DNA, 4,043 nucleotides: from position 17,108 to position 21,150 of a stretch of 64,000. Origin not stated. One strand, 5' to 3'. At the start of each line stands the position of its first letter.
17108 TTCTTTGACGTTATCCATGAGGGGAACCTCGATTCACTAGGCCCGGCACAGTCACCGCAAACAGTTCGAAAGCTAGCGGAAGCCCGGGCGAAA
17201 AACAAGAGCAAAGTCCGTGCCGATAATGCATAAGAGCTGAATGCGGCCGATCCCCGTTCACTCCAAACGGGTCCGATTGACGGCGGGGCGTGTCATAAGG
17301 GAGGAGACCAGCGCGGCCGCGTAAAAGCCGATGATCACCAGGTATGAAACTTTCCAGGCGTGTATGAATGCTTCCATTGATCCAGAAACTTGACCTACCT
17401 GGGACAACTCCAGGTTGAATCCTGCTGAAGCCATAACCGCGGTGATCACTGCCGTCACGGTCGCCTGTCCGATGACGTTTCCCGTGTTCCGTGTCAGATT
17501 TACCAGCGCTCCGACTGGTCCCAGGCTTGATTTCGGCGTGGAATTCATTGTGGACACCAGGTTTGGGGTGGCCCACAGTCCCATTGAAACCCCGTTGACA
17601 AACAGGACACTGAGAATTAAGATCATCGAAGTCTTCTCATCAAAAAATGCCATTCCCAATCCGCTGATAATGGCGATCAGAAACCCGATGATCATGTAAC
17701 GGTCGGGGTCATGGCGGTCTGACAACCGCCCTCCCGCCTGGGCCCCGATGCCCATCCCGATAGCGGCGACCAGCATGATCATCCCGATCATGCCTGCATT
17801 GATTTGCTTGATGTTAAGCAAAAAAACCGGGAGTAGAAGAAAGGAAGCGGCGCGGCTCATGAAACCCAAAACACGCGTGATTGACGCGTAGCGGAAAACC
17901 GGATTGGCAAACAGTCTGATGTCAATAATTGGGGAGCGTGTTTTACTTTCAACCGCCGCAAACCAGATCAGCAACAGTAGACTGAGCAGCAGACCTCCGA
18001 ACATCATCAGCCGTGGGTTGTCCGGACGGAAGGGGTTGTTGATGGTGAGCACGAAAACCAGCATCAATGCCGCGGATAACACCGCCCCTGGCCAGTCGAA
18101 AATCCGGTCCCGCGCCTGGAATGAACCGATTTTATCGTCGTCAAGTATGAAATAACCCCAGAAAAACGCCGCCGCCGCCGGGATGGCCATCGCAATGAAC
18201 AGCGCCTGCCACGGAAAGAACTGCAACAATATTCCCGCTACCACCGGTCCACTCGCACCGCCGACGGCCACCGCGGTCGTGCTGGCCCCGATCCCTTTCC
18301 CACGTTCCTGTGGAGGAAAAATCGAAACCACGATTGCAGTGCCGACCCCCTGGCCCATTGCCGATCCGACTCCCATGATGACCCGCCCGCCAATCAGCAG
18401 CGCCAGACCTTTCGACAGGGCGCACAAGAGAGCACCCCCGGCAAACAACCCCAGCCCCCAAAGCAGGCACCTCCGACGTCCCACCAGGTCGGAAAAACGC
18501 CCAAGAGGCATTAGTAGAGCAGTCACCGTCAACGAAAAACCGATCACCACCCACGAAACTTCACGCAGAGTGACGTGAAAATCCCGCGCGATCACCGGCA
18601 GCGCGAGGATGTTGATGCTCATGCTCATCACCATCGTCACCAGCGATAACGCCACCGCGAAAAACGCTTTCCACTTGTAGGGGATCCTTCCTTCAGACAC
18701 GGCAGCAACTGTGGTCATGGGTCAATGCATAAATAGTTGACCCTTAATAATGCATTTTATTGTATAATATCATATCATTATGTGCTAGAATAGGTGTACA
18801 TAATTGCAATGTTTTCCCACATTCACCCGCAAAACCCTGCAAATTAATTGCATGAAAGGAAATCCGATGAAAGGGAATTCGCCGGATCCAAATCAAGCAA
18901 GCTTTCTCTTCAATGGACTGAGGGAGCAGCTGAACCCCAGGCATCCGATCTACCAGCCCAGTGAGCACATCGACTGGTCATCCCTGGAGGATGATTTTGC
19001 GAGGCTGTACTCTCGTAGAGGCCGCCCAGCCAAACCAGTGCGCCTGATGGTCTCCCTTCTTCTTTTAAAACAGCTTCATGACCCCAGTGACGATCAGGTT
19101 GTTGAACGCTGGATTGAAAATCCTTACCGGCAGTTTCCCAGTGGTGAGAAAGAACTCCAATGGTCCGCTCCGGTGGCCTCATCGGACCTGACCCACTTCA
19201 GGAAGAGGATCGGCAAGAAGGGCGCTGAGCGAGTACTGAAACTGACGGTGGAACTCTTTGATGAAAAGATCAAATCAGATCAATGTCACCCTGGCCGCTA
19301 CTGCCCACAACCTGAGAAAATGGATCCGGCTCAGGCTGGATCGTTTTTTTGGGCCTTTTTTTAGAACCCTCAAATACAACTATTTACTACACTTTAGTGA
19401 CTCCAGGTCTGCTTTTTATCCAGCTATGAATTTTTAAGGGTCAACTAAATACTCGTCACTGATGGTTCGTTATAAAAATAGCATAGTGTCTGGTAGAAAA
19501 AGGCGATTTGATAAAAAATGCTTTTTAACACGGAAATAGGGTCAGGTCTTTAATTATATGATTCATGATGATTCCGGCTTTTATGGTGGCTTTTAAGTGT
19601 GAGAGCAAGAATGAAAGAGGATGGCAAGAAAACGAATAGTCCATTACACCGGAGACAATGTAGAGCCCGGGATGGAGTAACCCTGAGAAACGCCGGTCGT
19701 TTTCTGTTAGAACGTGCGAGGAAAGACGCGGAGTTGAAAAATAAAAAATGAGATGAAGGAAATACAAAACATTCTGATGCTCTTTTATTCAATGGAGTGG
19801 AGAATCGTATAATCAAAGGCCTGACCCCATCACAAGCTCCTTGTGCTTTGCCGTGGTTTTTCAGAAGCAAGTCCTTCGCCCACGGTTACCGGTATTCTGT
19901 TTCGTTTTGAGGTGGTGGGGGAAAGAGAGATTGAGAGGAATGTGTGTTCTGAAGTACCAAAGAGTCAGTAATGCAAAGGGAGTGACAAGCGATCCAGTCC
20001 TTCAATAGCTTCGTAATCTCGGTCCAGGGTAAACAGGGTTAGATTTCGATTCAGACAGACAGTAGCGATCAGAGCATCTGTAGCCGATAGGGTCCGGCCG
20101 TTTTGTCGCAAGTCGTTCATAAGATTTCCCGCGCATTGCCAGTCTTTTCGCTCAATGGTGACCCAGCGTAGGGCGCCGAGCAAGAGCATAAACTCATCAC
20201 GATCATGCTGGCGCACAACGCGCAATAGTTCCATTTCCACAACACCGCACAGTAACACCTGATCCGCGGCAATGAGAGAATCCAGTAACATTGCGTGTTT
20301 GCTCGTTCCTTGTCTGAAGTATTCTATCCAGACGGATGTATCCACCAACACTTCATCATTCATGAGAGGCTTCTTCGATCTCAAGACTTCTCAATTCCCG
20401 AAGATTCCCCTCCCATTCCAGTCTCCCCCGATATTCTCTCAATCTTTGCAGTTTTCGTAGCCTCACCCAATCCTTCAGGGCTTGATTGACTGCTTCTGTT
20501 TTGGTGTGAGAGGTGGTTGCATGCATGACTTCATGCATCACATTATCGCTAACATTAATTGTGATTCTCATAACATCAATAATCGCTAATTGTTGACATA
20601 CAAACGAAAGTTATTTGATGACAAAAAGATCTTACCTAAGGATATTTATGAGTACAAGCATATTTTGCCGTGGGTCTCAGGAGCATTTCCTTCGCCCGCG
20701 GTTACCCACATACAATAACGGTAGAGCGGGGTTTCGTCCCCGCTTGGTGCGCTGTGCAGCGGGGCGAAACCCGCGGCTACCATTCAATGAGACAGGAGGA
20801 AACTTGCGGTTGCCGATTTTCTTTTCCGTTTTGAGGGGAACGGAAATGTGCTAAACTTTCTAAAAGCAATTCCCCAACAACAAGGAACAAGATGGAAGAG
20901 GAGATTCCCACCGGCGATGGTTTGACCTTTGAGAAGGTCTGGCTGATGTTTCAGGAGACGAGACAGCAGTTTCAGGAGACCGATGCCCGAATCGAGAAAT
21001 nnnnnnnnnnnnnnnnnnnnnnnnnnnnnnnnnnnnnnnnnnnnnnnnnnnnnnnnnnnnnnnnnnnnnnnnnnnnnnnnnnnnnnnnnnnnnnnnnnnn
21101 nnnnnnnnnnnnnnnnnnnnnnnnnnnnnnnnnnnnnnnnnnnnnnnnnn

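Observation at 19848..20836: Two copies of a structured ~65-nt repeat bracket the vapBC module; copy B carries a nested GC-rich hairpin insertion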

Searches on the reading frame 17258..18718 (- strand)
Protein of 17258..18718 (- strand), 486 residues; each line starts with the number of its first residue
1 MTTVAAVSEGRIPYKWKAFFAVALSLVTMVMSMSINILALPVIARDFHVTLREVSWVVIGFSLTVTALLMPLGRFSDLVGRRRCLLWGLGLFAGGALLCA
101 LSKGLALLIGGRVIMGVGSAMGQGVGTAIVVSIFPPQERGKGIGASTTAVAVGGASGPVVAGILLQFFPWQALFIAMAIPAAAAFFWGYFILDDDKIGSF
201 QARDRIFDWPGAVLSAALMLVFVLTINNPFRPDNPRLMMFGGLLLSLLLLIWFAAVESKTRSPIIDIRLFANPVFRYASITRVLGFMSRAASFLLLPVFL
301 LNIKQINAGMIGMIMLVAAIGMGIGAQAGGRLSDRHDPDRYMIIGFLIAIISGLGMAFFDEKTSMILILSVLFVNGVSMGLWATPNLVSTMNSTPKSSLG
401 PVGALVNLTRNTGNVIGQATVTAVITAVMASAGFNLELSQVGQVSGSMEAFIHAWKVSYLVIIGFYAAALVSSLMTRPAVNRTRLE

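Call 10: search_protein_families(library=pfam, proteins=[window:17258-18718:-], max_evalue=0.01)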
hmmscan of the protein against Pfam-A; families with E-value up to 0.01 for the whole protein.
window:17258-18718:- (486 aa): 3 families
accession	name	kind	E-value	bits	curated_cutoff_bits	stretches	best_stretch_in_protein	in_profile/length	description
PF07690.21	MFS_1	-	1.1e-51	176.2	33.4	1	23-417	2-346/347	Major Facilitator Superfamily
PF00083.30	Sugar_tr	-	1.5e-07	31.2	22.3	3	72-191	66-191/452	Sugar (and other) transporter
PF05977.19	MFS_3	-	0.00062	18.8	27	1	43-178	36-176/524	Transmembrane secretion effector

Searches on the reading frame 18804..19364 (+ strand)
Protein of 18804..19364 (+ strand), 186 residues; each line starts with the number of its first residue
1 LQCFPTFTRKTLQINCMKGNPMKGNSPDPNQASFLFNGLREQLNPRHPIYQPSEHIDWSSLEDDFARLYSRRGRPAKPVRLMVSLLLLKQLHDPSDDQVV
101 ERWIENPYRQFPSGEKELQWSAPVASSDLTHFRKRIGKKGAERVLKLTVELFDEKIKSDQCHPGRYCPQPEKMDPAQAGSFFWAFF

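Call 10: search_protein_families(library=pfam, proteins=[window:18804-19364:+], max_evalue=0.01)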
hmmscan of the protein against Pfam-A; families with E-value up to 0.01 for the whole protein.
window:18804-19364:+ (186 aa): 1 family
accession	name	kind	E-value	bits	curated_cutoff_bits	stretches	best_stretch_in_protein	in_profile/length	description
PF05598.16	DUF772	-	1.3e-10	41.6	23.1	1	73-146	1-72/74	Transposase domain (DUF772)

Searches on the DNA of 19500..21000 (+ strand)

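Call 45: search_dna_similar(query=window:20650-20895:+, collection=plasmids, mode=distant, max_evalue=0.01)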
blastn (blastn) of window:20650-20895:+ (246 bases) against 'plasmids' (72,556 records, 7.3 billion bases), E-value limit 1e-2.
No match.

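Call 57: search_rna_families(source=window, start=19500, end=21000, threshold=evalue, max_evalue=10)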
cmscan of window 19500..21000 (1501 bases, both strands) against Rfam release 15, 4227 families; matches with E-value up to 10: 4.
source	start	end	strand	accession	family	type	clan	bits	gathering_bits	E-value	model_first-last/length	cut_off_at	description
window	20606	20666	+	RF00531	snoMe28S-Gm3113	Gene; snRNA; snoRNA; CD-box;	-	21.4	70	0.97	1-84/84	no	Small nucleolar RNA Me28S-Gm3113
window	20517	20603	+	RF00147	SNORD34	Gene; snRNA; snoRNA; CD-box;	CL00055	17.7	38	4.1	1-79/79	no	Small nucleolar RNA SNORD34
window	20440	20492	-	RF01153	sn3060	Gene; snRNA; snoRNA; CD-box;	-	16.3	45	4.5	1-67/67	no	Small nucleolar RNA sn3060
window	20310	20422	+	RF01974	H19_3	Gene; lncRNA;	-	14.6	46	7.4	1-116/116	no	H19 conserved region 3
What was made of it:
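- There is no Rfam match at E up to 10 (call 57).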

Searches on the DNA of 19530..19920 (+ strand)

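Call 46: search_dna_similar(query=window:19530-19920:+, collection=plasmids, mode=distant, max_evalue=0.01)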
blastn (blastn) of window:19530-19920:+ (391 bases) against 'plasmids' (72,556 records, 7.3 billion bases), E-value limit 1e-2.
No match.
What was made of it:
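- Tried and rejected: Plasmid collection. blastn in distant mode found nothing for either copy or for the 295-bp element (calls 45, 46).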

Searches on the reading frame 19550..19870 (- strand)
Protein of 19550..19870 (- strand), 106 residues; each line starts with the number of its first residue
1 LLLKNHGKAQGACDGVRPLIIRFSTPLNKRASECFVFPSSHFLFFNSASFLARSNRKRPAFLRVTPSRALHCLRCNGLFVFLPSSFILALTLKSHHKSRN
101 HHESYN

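Call 72: search_protein_families(library=pfam, proteins=[window:19550-19870:-], max_evalue=0.001)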
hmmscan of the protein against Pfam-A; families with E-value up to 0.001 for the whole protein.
window:19550-19870:- (106 aa): 0 families

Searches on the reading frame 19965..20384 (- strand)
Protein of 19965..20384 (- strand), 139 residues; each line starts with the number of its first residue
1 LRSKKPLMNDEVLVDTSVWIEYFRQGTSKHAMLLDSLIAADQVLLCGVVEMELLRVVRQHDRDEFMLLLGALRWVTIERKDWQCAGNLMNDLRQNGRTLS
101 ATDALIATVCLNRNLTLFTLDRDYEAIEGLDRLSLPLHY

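Call 10: search_protein_families(library=pfam, proteins=[window:19965-20384:-], max_evalue=0.01)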
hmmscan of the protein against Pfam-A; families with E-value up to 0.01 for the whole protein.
window:19965-20384:- (139 aa): 1 family
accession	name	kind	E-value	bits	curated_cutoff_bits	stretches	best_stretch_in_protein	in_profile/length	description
PF01850.27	PIN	-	4.4e-16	60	23.6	1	12-128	1-118/120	PIN domain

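Call 42: find_homologous_proteins(query=window:19965-20363:-, max_evalue=1e-10)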
Query window:19965-20363:- (132 aa): 59 proteins with E <= 1e-10 among 163 candidates.
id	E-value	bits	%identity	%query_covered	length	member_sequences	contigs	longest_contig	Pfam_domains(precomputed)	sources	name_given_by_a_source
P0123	3.0e-63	229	100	82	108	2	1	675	PF01850.28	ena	-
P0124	4.4e-50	187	70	98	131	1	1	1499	PF01850.28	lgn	-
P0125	2.8e-30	123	51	95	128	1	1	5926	PF01850.28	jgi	jgi:predicted nucleic acid-binding protein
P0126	4.6e-27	112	48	95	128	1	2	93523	PF01850.28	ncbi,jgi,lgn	jgi:hypothetical protein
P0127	1.6e-26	111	50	92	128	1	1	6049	PF01850.28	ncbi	-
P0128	2.4e-26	110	45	94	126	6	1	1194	PF01850.28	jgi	jgi:predicted nucleic acid-binding protein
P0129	2.4e-26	110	46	94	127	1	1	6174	PF01850.28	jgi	jgi:predicted nucleic acid-binding protein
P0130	1.1e-25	108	44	94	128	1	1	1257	PF01850.28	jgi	jgi:predicted nucleic acid-binding protein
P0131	1.9e-25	107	50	92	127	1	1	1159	PF01850.28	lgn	-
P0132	2.3e-25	107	47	91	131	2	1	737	PF01850.28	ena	-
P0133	2.8e-25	107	42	94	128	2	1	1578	PF01850.28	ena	-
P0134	2.9e-25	107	44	94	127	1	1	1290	PF01850.28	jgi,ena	-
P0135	3.3e-25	106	43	94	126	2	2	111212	PF01850.28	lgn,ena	-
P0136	5.3e-25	106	44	94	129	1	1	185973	PF01850.28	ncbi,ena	-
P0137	5.8e-25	106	43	95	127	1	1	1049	PF01850.28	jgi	jgi:predicted nucleic acid-binding protein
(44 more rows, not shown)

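Call 43: find_encoding_contigs(protein=P0124, flank=3000)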
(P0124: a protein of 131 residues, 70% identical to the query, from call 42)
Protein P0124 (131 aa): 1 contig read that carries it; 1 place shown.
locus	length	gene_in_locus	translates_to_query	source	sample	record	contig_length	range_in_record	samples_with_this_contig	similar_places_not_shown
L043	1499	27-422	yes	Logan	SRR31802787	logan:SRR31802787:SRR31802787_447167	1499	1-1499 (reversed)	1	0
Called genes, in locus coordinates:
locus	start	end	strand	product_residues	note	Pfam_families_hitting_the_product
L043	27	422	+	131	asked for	PF01850:PIN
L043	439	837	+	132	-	-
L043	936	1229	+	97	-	-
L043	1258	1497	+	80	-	?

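Call 49: search_protein_families(library=ncbifam, proteins=[window:19965-20363:-], max_evalue=0.01)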
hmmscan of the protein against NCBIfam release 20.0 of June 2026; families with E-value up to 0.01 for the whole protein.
window:19965-20363:- (132 aa): 3 families
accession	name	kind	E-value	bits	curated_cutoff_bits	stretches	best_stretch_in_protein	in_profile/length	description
NF047959.1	TA_toxin_VapC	equivalog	1.9e-26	92.6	80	1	5-122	1-121/125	type II toxin-antitoxin system VapC family toxin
TIGR00028.1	Mtu_PIN_fam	subfamily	1.1e-06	29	73.6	1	5-124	3-136/143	TA system VapC family ribonuclease toxin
NF047863.1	VapCLeptosp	equivalog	7.3e-06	26.3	140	1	6-123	2-124/130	type II toxin-antitoxin system tRNA(fMet)-specific endonuclease VapC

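Call 50: search_protein_families(library=padloc, proteins=[window:19965-20363:-], max_evalue=0.01)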
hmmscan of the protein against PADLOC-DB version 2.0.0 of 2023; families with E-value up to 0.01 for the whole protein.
window:19965-20363:- (132 aa): 0 families
